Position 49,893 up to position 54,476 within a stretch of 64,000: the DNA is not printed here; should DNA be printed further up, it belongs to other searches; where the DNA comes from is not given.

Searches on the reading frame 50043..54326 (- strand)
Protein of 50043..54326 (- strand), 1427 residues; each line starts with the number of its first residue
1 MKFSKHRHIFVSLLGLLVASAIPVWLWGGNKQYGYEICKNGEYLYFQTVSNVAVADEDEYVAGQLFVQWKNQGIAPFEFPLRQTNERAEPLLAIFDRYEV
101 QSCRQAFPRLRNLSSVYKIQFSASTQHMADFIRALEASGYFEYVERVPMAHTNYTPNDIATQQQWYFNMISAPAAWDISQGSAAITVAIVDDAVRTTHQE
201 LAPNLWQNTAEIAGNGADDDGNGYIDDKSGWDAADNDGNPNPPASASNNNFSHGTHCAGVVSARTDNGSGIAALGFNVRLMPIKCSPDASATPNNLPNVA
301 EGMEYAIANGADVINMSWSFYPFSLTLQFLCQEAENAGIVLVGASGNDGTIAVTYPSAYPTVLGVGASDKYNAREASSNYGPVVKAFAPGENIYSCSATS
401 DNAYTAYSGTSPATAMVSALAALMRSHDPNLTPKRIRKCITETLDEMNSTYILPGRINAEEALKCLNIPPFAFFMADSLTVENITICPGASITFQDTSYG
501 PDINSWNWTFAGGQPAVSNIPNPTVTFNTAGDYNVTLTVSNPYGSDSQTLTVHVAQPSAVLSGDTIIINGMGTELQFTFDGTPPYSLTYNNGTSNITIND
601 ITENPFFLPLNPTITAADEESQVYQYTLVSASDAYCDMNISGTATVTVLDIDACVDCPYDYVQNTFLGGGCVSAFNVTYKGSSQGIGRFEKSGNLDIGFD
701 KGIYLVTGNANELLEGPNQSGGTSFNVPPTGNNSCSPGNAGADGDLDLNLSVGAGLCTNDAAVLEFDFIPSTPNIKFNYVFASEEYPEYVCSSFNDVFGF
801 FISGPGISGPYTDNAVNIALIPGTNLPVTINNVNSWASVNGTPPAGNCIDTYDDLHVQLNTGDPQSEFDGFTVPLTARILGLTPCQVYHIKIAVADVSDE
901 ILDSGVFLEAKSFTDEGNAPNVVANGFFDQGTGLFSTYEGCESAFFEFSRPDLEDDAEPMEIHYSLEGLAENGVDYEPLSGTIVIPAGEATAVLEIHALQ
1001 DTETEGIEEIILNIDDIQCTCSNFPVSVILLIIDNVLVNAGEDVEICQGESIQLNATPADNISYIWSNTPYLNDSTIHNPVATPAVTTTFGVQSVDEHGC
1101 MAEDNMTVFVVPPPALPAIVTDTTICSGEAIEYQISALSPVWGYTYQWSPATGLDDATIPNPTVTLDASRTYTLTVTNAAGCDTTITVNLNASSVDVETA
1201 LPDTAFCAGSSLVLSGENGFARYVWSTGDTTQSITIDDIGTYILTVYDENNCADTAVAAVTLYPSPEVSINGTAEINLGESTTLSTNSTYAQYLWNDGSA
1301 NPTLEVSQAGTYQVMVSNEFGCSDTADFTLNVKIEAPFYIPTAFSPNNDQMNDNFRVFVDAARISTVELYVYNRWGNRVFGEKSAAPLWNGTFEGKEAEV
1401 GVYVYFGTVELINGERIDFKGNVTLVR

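Call 9: search_protein_families(library=pfam, proteins=[window:50043-54326:-])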
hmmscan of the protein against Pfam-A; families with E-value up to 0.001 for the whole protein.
window:50043-54326:- (1427 aa): 7 families
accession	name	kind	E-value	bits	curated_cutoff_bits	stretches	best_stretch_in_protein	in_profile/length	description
PF00082.27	Peptidase_S8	-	3.1e-40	138.8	21.8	1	184-444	3-273/288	Subtilase family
PF13585.12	CHU_C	-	7.6e-14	52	27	1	1340-1424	3-85/86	CHU_C Type IX secretion signal domain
PF18911.6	PKD_4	-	2.8e-12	47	27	1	483-554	11-83/85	PKD domain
PF00801.26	PKD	-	4.5e-12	46.2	23.5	1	486-554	11-80/80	PKD domain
PF19081.6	Ig_7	-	2.8e-07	31.2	27.3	0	1042-1112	8-84/84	Ig-like domain CHU_C associated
PF03160.20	Calx-beta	-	0.00016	22.1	27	1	965-1016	45-96/119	Calx-beta domain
PF24312.1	Ig-like_POM152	-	0.00039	21.2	27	0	566-641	16-84/89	Nucleoporin POM152, Ig-like domain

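Call 12: find_encoding_contigs(protein=window:50043-54326:-, flank=10000, max_places=6)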
Protein window:50043-54326:- (1427 aa): no gene with exactly this product is on record in the collection.

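Call 21: find_homologous_proteins(query=window:50043-54326:-, max_evalue=1e-20)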
Query window:50043-54326:- (1427 aa): 578 proteins with E <= 1e-20 among 8000 candidates; the best 120 are listed.
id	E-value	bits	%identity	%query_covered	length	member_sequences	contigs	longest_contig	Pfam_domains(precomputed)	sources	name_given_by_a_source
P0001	0.0e+0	3244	99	100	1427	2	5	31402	PF26766.1,PF00801.27,PF13585.13,PF19081.7,PF00082.28,PF18911.7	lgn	-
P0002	0.0e+0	1763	57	96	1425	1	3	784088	PF26766.1,PF00801.27,PF13585.13,PF03160.21,PF24312.2,PF00082.28,PF18911.7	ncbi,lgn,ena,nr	ncbi:MAG: choice-of-anchor L domain-containing protein [Chitinophagales bacterium]|nr:choice-of-anch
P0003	0.0e+0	1181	45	96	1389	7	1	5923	PF26766.1,PF00801.27,PF13585.13,PF00082.28,PF18911.7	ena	-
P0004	0.0e+0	1173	45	89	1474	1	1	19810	PF26766.1,PF00801.27,PF13585.13,PF24312.2,PF00082.28,PF18911.7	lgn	-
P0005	0.0e+0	1149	44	94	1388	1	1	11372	PF26766.1,PF00801.27,PF13585.13,PF00082.28,PF18911.7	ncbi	-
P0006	0.0e+0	1129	44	98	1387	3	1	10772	PF26766.1,PF00801.27,PF13585.13,PF03160.21,PF24312.2,PF00082.28,PF18911.7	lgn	-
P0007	0.0e+0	1117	43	96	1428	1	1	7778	PF26766.1,PF00801.27,PF13585.13,PF00082.28,PF18911.7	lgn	-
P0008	0.0e+0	1115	44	96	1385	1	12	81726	PF26766.1,PF00801.27,PF13585.13,PF03160.21,PF24312.2,PF00082.28,PF18911.7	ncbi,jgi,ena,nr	ncbi:MAG TPA: choice-of-anchor L domain-containing protein [Chitinophagales bacterium]|nr:choice-of-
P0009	0.0e+0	1053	42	96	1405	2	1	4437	PF26766.1,PF00801.27,PF13585.13,PF24312.2,PF00082.28,PF18911.7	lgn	-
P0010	0.0e+0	1026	40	98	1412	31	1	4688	PF26766.1,PF00801.27,PF13585.13,PF24312.2,PF00082.28,PF18911.7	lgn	-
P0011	2.7e-233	796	43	41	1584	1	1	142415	PF00801.27,PF13585.13,PF19081.7,PF00082.28,PF18911.7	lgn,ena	-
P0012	2.0e-230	786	44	41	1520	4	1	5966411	PF22352.3,PF00801.27,PF13585.13,PF24312.2,PF00082.28,PF18911.7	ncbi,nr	ncbi:MAG: S8 family serine peptidase [Sphingobacteriales bacterium]|nr:MAG: S8 family serine peptida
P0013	2.6e-224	766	42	41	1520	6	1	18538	PF00801.27,PF13585.13,PF00082.28,PF18911.7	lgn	-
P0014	4.0e-224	765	46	65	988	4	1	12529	PF26766.1,PF00801.27,PF24312.2,PF00082.28,PF18911.7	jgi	jgi:subtilisin family serine protease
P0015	6.2e-224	765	41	44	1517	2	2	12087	PF22352.3,PF00801.27,PF13573.13,PF13585.13,PF24312.2,PF19081.7,PF00082.28,PF18911.7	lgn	-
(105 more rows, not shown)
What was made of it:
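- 50043..54326 (-): Upstream neighbour: an S8 peptidase with PKD and CHU_C (T9SS) domains, in the same orientation as the leader and array. Calls 9, 21.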

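Call 22: find_encoding_contigs(protein=P0001, flank=10000, max_places=10)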
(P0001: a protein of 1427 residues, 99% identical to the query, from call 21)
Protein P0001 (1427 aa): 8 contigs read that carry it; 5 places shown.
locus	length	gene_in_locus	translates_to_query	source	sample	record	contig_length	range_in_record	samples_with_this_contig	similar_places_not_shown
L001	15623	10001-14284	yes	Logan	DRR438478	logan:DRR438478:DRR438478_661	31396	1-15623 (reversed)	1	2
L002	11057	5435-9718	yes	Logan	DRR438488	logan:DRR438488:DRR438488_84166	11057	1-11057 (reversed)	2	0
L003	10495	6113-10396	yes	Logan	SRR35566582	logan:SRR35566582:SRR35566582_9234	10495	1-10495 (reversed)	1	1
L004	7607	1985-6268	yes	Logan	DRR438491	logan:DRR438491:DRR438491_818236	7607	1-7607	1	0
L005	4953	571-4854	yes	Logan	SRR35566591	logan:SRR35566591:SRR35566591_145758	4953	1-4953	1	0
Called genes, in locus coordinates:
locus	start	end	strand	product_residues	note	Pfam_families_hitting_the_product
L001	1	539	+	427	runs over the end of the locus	PF12704:MacB_PCD, PF02687:FtsX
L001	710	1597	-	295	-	PF00254:FKBP_C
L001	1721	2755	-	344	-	PF01368:DHH, PF02272:DHHA1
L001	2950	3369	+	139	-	PF00334:NDK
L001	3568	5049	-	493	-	PF01145:Band_7, PF15975:Flot (weak)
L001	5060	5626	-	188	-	-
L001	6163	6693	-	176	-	-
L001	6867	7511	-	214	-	PF02588:YitT_membrane, PF10035:DUF2179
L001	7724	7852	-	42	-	-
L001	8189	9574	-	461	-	PF13360:PQQ_2 (faint), PF18962:Por_Secre_tail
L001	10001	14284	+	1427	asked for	PF00082:Peptidase_S8, PF00801:PKD, PF18911:PKD_4, PF19081:Ig_7 (faint), PF26766:Choice_anch_L, PF13585:CHU_C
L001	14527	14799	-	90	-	-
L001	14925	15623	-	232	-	?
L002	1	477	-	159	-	?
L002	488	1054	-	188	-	-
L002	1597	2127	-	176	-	-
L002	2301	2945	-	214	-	PF02588:YitT_membrane, PF10035:DUF2179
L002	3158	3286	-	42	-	-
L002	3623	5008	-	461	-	PF13360:PQQ_2 (faint), PF18962:Por_Secre_tail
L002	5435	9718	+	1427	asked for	PF00082:Peptidase_S8, PF00801:PKD, PF18911:PKD_4, PF19081:Ig_7 (faint), PF26766:Choice_anch_L, PF13585:CHU_C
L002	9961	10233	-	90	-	-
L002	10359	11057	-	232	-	?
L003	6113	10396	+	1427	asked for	PF00082:Peptidase_S8, PF00801:PKD, PF18911:PKD_4, PF19081:Ig_7 (faint), PF26766:Choice_anch_L, PF13585:CHU_C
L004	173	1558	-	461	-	PF13360:PQQ_2 (faint), PF18962:Por_Secre_tail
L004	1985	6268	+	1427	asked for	PF00082:Peptidase_S8, PF00801:PKD, PF18911:PKD_4, PF19081:Ig_7 (faint), PF26766:Choice_anch_L, PF13585:CHU_C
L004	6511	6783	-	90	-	-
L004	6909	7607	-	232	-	?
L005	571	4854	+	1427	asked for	PF00082:Peptidase_S8, PF00801:PKD, PF18911:PKD_4, PF19081:Ig_7 (faint), PF26766:Choice_anch_L, PF13585:CHU_C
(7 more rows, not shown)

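Call 23: find_encoding_contigs(protein=P0002, flank=10000, max_places=4)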
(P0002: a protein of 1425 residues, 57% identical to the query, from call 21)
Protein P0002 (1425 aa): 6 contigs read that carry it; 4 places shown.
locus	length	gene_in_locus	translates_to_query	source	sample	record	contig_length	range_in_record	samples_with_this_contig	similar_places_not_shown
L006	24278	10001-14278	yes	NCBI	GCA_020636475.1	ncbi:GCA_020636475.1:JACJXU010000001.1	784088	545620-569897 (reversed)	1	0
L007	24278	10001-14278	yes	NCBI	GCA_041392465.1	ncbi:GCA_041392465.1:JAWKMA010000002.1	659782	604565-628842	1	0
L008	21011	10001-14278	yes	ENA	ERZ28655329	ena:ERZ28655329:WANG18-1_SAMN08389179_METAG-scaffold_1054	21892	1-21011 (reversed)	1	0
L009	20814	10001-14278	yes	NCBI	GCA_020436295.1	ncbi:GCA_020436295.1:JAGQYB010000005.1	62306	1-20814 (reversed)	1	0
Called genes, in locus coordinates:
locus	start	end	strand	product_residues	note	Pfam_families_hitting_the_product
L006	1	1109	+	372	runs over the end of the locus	PF28535:DUF8431, PF03372:Exo_endo_phos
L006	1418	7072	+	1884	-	PF00801:PKD (faint), PF24312:Ig-like_POM152 (faint), PF19081:Ig_7 (weak), PF13895:Ig_2 (faint), PF22352:K319L-like_PKD (weak), PF18911:PKD_4, PF22352:K319L-like_PKD (weak), PF13585:CHU_C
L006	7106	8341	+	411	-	PF00202:Aminotran_3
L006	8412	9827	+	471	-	PF00578:AhpC-TSA (weak), PF18962:Por_Secre_tail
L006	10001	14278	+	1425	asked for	PF00082:Peptidase_S8, PF00801:PKD, PF18911:PKD_4, PF24312:Ig-like_POM152 (faint), PF26766:Choice_anch_L, PF03160:Calx-beta, PF13585:CHU_C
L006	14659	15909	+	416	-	PF00994:MoCF_biosynth, PF18146:CinA_KH, PF02464:CinA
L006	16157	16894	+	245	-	-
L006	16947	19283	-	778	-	PF19830:DUF6311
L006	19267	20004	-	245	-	PF00535:Glycos_transf_2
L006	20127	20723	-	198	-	PF04525:LOR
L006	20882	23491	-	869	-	PF05572:Peptidase_M43, PF00041:fn3 (weak), PF25788:Ig_Rha78A_N (faint), PF00041:fn3, PF18962:Por_Secre_tail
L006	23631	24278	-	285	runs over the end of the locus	PF00682:HMGL-like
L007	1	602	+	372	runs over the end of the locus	PF28535:DUF8431, PF03372:Exo_endo_phos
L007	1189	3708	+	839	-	PF19081:Ig_7 (weak), PF18911:PKD_4 (weak)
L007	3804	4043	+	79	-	-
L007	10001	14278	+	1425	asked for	PF00082:Peptidase_S8, PF00801:PKD, PF18911:PKD_4, PF24312:Ig-like_POM152 (faint), PF26766:Choice_anch_L, PF03160:Calx-beta, PF13585:CHU_C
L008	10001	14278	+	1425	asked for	PF00082:Peptidase_S8, PF00801:PKD, PF18911:PKD_4, PF24312:Ig-like_POM152 (faint), PF26766:Choice_anch_L, PF03160:Calx-beta, PF13585:CHU_C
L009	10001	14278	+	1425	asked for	PF00082:Peptidase_S8, PF00801:PKD, PF18911:PKD_4, PF24312:Ig-like_POM152 (faint), PF26766:Choice_anch_L, PF03160:Calx-beta, PF13585:CHU_C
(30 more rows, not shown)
